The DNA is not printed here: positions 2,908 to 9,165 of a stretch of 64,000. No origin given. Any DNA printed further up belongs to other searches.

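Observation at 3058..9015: Complete DinB fused in frame, without a stop codon, to a signal peptide and a ~1580-aa beta-barrel-type envelope protein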

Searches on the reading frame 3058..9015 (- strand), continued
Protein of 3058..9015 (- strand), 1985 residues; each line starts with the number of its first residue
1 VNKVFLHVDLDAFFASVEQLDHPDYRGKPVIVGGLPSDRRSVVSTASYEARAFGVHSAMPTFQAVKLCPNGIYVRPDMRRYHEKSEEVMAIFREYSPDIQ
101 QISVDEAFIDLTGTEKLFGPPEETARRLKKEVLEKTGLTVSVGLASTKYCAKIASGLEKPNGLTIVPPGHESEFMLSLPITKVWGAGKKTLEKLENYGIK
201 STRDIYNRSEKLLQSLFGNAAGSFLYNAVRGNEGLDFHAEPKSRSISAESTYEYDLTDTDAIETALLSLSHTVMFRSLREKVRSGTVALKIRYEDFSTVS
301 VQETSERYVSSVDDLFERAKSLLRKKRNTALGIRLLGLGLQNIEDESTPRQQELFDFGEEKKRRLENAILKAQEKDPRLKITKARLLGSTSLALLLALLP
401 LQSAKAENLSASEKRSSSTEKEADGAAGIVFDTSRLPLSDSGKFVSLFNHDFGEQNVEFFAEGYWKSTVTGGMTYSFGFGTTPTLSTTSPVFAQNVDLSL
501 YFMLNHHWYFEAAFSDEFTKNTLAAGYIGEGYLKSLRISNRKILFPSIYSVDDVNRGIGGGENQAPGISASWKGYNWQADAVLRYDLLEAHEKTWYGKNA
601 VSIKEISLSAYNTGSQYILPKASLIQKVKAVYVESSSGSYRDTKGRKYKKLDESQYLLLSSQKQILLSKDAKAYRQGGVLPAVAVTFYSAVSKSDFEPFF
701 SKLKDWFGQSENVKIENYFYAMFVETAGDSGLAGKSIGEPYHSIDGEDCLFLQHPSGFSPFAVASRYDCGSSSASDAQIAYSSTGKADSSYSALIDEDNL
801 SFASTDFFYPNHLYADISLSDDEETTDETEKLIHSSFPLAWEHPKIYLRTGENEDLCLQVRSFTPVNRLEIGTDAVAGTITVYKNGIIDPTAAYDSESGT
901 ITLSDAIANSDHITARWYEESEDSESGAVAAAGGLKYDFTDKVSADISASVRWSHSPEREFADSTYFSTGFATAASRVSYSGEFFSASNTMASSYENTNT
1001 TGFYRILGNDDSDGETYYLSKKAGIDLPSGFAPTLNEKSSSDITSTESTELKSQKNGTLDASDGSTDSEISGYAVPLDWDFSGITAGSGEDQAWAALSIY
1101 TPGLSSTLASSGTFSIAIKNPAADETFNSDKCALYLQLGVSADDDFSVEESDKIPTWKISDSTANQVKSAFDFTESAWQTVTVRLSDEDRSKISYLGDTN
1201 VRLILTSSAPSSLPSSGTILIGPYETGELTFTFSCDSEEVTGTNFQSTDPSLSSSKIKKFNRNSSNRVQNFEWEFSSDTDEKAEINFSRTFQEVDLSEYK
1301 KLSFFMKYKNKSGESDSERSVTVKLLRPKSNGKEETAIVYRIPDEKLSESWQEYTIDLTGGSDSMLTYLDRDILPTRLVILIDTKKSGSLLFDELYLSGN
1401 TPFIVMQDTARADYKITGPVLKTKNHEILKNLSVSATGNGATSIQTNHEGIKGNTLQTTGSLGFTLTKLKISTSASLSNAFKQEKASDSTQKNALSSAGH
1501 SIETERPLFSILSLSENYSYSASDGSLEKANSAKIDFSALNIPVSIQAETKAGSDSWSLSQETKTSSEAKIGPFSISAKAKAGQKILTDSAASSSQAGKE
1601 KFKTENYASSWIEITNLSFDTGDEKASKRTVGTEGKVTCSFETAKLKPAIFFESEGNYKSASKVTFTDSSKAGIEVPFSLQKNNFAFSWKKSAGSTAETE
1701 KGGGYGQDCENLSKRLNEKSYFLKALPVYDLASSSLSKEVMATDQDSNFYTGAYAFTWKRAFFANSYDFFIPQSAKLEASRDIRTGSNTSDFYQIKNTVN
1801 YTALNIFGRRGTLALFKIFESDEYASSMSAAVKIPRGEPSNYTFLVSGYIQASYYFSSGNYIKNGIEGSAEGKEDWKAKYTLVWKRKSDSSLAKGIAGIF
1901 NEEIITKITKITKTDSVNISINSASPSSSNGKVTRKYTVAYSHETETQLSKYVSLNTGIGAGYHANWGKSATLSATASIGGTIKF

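Call 17: find_encoding_contigs(protein=P0051, flank=8000, max_places=2)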
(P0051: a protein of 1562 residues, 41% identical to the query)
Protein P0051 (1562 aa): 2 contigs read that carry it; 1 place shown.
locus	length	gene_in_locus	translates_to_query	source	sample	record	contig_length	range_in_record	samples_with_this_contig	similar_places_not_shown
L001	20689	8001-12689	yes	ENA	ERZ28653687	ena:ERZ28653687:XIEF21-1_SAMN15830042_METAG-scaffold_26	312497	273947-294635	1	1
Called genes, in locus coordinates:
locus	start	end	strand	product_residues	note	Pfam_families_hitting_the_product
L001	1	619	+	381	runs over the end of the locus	PF01551:Peptidase_M23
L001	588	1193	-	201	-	-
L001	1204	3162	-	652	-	PF22745:Nlig-Ia (weak), PF01653:DNA_ligase_aden, PF03120:OB_DNA_ligase, PF14520:HHH_5 (weak), PF00533:BRCT, PF12738:PTCB-BRCT (faint)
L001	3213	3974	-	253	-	PF02390:Methyltransf_4, PF13847:Methyltransf_31 (weak)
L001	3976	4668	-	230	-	-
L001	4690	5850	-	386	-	PF26329:DUF8084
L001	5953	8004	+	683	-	-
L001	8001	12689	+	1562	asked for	-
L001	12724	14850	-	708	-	PF01436:NHL (faint)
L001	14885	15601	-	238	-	PF00515:TPR_1 (faint), PF12895:ANAPC3 (faint), PF13174:TPR_6 (faint), PF13371:TPR_9 (faint), PF07719:TPR_2 (faint), PF13176:TPR_7 (faint), PF13374:TPR_10 (faint), PF13414:TPR_11, +8 more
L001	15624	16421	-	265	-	PF01975:SurE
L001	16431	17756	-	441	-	PF10509:GalKase_gal_bdg, PF00288:GHMP_kinases_N (weak)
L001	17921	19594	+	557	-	PF20154:LNT_N, PF00795:CN_hydrolase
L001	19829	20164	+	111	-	PF03477:ATP-cone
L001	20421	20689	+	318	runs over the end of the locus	PF02729:OTCace_N, PF00185:OTCace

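Call 34: search_protein_families(library=pfam, proteins=[P0051, P0067, P0042], max_evalue=10)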
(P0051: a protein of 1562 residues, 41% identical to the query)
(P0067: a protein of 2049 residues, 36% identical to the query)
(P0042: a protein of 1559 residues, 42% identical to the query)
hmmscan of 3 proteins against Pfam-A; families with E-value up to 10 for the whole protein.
P0051 (1562 aa): 3 families
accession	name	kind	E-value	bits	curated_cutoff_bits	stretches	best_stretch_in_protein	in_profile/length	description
PF23763.2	Beta-barrel_GLAA-B_I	-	0.13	13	28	1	970-1015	49-94/95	GLAA-B beta-barrel domain I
PF10895.14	DUF2715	-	0.2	12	22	1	496-546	79-128/152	Domain of unknown function (DUF2715)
PF17726.7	DpnI_C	-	2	9.1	23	1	1205-1232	42-69/70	Dam-replacing HTH domain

P0067 (2049 aa): 7 families
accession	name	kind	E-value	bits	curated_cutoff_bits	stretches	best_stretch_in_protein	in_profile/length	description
PF00817.25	IMS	-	1.3e-50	171.6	23.2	1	12-159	1-147/148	impB/mucB/samB family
PF11799.13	IMS_C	-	1.1e-20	74.5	20.7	1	247-351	2-104/109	impB/mucB/samB family C-terminal domain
PF21999.2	IMS_HHH_1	-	1.5e-07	32.2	27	1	189-236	5-52/53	DNA polymerase-iota, thumb domain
PF11798.14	IMS_HHH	-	0.00018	22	24.4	1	177-200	6-29/32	IMS family HHH motif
PF10391.15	DNA_pol_lambd_f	-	0.0016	18.6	29.8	1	186-212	5-32/51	Fingers domain of DNA polymerase lambda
PF21704.3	POLH-Rev1_HhH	-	0.022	15.4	27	1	182-235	1-55/56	DNApol eta/Rev1, HhH motif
PF14520.12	HHH_5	-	0.18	12.8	27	1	186-220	6-40/57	Helix-hairpin-helix domain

P0042 (1559 aa): 1 family
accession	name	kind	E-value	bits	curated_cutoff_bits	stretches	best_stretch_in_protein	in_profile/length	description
PF07017.17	PagP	-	0.11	12.4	24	1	20-94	25-96/144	Antimicrobial peptide resistance and lipid A acylation protein PagP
